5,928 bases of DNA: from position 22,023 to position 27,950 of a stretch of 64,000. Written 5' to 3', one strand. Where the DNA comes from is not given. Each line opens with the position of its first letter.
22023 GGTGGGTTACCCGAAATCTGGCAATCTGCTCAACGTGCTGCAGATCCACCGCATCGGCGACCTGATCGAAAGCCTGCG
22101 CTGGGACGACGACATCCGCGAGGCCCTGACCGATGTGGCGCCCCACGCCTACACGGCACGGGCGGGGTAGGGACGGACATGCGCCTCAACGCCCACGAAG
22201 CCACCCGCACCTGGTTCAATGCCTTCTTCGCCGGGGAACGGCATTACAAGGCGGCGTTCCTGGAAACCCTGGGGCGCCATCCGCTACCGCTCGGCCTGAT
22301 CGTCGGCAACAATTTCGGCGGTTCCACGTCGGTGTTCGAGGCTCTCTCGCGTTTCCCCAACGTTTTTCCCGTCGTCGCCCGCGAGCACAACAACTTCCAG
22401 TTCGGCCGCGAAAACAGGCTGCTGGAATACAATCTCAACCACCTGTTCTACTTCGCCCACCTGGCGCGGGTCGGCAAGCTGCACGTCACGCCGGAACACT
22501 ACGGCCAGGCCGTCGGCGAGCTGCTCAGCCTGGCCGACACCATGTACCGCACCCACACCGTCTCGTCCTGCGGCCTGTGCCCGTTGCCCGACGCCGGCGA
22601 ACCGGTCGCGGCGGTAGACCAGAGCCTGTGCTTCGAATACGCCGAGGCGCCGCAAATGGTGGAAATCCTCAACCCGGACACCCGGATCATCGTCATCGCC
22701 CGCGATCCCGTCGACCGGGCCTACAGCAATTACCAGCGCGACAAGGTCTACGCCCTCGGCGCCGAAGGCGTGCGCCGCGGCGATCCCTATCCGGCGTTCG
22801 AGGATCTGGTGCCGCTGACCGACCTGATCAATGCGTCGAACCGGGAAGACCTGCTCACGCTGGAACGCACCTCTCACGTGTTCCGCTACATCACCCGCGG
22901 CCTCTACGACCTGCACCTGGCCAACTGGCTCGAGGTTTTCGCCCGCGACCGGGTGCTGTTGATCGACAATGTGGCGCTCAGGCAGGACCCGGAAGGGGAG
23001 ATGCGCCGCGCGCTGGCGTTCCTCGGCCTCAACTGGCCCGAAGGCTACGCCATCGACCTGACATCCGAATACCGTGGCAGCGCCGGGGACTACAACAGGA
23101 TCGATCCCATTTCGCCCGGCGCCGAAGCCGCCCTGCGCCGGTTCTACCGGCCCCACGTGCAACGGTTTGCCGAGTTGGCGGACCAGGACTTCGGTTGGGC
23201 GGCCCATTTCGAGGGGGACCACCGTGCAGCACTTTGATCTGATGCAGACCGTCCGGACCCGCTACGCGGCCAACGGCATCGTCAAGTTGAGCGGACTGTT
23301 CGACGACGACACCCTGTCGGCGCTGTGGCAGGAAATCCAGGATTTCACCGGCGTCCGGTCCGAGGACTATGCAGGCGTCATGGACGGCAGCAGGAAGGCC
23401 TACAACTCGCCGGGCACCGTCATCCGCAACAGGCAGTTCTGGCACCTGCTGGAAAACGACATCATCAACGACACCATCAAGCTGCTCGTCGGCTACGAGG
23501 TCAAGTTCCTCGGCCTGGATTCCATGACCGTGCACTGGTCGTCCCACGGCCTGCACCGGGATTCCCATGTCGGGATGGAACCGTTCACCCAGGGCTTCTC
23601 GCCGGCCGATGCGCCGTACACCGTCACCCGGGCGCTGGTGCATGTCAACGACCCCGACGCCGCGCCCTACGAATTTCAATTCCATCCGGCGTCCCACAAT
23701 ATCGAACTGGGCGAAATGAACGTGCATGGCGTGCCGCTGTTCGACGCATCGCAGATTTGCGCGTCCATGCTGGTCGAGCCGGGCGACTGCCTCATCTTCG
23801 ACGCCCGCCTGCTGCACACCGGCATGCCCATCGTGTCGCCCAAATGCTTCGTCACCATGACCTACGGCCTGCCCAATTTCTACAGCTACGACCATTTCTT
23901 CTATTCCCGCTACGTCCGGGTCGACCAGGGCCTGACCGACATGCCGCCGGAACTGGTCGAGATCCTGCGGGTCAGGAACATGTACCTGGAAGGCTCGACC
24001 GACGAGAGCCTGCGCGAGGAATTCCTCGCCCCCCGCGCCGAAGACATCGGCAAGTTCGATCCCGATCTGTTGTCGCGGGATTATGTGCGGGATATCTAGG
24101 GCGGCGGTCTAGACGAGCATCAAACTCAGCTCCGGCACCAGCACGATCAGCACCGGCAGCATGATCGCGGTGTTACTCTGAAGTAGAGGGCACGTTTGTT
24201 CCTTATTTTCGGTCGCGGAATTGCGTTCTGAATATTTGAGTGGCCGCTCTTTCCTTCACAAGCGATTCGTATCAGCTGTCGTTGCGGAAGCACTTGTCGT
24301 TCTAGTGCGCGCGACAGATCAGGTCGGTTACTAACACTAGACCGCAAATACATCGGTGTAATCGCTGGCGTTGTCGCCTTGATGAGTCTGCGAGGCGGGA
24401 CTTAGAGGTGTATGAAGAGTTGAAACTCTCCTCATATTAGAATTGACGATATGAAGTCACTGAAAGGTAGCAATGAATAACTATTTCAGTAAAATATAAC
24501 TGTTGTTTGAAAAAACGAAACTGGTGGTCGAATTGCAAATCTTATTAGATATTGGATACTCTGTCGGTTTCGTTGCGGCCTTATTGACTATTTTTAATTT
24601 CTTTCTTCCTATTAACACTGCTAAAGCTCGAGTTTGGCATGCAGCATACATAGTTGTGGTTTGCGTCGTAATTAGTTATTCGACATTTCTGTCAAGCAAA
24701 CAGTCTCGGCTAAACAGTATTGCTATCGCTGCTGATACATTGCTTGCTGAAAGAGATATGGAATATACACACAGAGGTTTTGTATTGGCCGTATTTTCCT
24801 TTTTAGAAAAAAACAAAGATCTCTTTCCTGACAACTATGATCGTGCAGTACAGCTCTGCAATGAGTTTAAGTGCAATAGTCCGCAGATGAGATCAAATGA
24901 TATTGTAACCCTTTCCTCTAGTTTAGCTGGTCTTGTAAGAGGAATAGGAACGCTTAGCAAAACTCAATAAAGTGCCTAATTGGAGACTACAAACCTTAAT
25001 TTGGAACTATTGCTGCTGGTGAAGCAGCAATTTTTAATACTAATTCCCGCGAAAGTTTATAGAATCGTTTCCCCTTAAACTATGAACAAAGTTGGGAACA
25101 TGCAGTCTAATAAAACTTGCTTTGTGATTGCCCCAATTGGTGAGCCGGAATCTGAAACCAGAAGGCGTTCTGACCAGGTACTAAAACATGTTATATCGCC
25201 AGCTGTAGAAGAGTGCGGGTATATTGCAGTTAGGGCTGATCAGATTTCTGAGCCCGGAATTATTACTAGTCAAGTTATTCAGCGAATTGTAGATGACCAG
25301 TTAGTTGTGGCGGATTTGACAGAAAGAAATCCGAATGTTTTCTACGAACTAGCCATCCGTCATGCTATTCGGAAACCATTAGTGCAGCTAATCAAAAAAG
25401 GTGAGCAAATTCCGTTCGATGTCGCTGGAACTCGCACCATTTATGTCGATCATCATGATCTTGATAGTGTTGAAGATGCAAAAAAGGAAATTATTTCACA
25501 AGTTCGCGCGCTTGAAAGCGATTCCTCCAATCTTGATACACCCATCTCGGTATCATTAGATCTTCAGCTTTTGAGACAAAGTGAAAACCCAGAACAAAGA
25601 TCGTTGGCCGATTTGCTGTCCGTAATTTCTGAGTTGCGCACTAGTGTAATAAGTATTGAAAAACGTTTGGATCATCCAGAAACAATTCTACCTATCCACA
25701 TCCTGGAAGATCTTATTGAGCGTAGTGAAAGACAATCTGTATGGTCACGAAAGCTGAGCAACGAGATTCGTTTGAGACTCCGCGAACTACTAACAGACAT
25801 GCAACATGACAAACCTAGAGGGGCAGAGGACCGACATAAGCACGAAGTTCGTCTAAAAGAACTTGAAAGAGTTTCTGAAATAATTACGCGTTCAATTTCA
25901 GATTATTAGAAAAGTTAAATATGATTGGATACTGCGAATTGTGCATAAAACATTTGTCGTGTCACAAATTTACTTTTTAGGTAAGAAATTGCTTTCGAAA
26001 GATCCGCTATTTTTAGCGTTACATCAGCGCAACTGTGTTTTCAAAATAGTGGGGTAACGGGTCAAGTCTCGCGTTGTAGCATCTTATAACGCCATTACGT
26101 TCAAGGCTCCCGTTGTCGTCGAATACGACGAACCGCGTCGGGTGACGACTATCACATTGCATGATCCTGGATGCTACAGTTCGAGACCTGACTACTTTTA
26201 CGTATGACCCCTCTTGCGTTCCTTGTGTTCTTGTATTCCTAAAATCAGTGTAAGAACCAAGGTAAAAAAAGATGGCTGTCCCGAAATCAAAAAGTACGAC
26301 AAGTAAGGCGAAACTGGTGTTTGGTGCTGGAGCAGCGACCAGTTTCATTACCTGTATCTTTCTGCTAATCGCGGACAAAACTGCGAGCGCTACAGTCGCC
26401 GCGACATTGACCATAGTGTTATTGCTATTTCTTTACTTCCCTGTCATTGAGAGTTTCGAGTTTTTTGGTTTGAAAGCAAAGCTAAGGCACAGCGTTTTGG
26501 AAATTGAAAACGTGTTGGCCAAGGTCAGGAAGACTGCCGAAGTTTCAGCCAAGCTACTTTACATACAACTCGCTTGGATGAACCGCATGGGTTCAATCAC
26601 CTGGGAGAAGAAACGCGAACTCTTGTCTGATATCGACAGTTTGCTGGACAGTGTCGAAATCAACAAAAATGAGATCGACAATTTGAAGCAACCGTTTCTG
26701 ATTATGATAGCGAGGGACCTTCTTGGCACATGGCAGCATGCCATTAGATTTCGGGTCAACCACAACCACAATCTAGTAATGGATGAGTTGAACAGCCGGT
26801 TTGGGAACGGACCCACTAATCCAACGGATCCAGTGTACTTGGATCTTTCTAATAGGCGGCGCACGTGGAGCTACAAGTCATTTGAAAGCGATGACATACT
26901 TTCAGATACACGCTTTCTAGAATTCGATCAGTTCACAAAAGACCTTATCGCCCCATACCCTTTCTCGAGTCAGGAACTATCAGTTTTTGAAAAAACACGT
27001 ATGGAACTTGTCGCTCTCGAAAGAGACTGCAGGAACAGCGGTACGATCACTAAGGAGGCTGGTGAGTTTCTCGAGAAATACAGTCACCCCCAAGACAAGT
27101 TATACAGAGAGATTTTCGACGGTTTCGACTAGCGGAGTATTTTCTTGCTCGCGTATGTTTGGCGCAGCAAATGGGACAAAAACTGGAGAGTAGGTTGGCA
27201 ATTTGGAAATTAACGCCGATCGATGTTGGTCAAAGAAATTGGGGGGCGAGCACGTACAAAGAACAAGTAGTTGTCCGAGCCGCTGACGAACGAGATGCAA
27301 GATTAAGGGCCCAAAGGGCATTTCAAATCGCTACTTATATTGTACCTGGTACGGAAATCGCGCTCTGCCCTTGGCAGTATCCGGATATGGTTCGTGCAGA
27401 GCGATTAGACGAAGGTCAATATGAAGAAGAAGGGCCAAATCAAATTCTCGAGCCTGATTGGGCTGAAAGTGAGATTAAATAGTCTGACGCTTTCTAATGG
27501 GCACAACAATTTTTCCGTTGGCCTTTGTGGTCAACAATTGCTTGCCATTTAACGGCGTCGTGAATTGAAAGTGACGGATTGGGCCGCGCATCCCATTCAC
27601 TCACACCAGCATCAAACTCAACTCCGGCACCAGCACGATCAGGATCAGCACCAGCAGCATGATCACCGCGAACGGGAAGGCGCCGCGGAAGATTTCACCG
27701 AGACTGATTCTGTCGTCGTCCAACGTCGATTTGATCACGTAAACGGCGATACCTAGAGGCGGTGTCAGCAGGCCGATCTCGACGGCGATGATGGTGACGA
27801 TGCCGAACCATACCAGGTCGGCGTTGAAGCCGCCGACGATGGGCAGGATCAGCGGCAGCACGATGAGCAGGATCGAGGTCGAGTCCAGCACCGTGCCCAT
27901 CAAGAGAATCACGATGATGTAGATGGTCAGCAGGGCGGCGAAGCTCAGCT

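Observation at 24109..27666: AT-rich 3.4 kb islet inserted into the 3' end of dctM, bracketed by a duplicated gene terminus and lacking any integrase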

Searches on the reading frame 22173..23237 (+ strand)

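Call 41: search_protein_families(library=pfam, proteins=[window:22173-23237:+], max_evalue=0.001)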
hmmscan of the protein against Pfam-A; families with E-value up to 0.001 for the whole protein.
window:22173-23237:+ (354 aa): 2 families
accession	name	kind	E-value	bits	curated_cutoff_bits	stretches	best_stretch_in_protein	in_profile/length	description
PF00685.33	Sulfotransfer_1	-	3e-12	46.9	22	1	164-290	85-185/255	Sulfotransferase domain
PF13469.12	Sulfotransfer_3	-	1.2e-08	35.9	27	1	156-290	112-216/216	Sulfotransferase family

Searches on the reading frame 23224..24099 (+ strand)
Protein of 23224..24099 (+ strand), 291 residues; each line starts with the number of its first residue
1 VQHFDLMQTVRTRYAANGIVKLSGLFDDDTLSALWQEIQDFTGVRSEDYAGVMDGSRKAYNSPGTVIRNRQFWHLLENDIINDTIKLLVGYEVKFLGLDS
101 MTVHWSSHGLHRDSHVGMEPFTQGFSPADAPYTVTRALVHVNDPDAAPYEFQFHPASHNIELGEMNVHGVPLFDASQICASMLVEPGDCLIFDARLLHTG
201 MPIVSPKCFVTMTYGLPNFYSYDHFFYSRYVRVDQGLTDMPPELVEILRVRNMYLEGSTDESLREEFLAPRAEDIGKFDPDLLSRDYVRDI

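Call 7: search_protein_families(library=pfam, proteins=[window:23224-24099:+], max_evalue=0.01)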
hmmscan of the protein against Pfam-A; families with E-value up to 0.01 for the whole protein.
window:23224-24099:+ (291 aa): 1 family
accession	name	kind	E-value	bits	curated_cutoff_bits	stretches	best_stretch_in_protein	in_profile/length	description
PF05721.19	PhyH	-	2.5e-05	25.1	22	1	15-207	2-209/213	Phytanoyl-CoA dioxygenase (PhyH)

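Call 34: find_homologous_proteins(query=window:23224-24099:+, max_evalue=1e-20)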
Query window:23224-24099:+ (291 aa): 3 proteins with E <= 1e-20 among 512 candidates.
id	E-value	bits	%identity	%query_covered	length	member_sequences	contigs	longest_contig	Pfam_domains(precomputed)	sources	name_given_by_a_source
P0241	5.2e-199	678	100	100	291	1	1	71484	PF05721.20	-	-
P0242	2.8e-140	485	70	100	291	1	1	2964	-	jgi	jgi:hypothetical protein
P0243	4.9e-130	451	72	90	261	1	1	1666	-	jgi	jgi:hypothetical protein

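Call 35: find_encoding_contigs(protein=P0242, flank=5000, max_places=4)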
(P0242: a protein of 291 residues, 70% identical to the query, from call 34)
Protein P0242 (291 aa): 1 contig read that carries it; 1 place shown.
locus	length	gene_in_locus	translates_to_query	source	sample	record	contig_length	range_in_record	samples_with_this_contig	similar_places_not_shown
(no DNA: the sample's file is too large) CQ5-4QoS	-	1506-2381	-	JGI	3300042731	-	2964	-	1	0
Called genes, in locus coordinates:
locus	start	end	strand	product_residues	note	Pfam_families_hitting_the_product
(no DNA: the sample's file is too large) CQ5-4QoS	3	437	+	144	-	?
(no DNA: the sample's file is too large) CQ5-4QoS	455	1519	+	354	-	PF13469:Sulfotransfer_3 (faint), PF00685:Sulfotransfer_1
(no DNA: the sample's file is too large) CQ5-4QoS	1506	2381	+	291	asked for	-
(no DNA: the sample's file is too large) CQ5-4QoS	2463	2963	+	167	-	?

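Call 36: find_encoding_contigs(protein=P0243, flank=5000, max_places=4)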
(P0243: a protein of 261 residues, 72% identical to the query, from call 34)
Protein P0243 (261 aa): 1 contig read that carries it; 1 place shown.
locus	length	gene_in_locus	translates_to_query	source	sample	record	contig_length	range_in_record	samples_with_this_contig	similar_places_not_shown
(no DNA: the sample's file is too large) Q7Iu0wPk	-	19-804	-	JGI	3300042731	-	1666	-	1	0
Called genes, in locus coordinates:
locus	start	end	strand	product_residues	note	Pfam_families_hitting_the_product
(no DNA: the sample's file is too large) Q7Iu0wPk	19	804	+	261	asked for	-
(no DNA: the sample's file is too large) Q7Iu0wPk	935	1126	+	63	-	-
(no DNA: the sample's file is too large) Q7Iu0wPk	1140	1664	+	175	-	?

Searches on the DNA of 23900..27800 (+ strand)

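Call 43: search_rna_families(source=window, start=23900, end=27800, threshold=evalue, max_evalue=1)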
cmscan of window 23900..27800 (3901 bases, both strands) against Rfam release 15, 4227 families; matches with E-value up to 1: 0.
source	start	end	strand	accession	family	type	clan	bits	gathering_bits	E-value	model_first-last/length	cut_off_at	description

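Call 54: search_dna_similar(query=window:24100-27700:+, collection=plasmids, mode=distant, max_rows=15)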
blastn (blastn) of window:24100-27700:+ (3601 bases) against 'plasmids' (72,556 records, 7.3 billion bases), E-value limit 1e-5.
No match.

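Call 55: search_dna_similar(query=window:24100-27700:+, collection=phages, mode=distant, max_rows=15)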
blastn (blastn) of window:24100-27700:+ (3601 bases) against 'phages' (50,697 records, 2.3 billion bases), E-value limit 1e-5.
No match.

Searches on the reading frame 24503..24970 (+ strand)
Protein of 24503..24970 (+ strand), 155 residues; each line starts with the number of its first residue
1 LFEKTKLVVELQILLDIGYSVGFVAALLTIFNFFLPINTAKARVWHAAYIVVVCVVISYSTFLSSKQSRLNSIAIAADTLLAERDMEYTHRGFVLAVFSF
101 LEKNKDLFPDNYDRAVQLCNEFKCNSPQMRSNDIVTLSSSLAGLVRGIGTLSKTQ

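Call 7: search_protein_families(library=pfam, proteins=[window:24503-24970:+], max_evalue=0.01)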
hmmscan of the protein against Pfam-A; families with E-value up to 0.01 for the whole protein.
window:24503-24970:+ (155 aa): 0 families

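Call 8: search_protein_families(library=padloc, proteins=[window:24503-24970:+], max_evalue=0.1)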
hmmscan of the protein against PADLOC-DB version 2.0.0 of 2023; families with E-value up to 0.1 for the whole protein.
window:24503-24970:+ (155 aa): 0 families

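Call 45: search_protein_families(library=ncbifam, proteins=[window:24503-24970:+], max_evalue=0.1)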
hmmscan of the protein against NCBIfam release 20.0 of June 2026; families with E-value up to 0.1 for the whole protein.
window:24503-24970:+ (155 aa): 0 families

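Call 46: search_protein_families(library=phrogs, proteins=[window:24503-24970:+], max_evalue=0.1)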
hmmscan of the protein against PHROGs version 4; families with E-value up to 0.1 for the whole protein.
window:24503-24970:+ (155 aa): 1 family
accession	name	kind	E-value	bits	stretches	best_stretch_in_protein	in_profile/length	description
phrog_18381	-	unknown function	0.073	14.8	0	84-116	37-70/90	-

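Call 95: search_dna_similar(query=window:24503-24970:+, collection=plasmids, mode=protein, max_evalue=0.001, max_rows=8)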
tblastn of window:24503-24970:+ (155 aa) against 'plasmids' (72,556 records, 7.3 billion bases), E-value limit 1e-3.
No match.
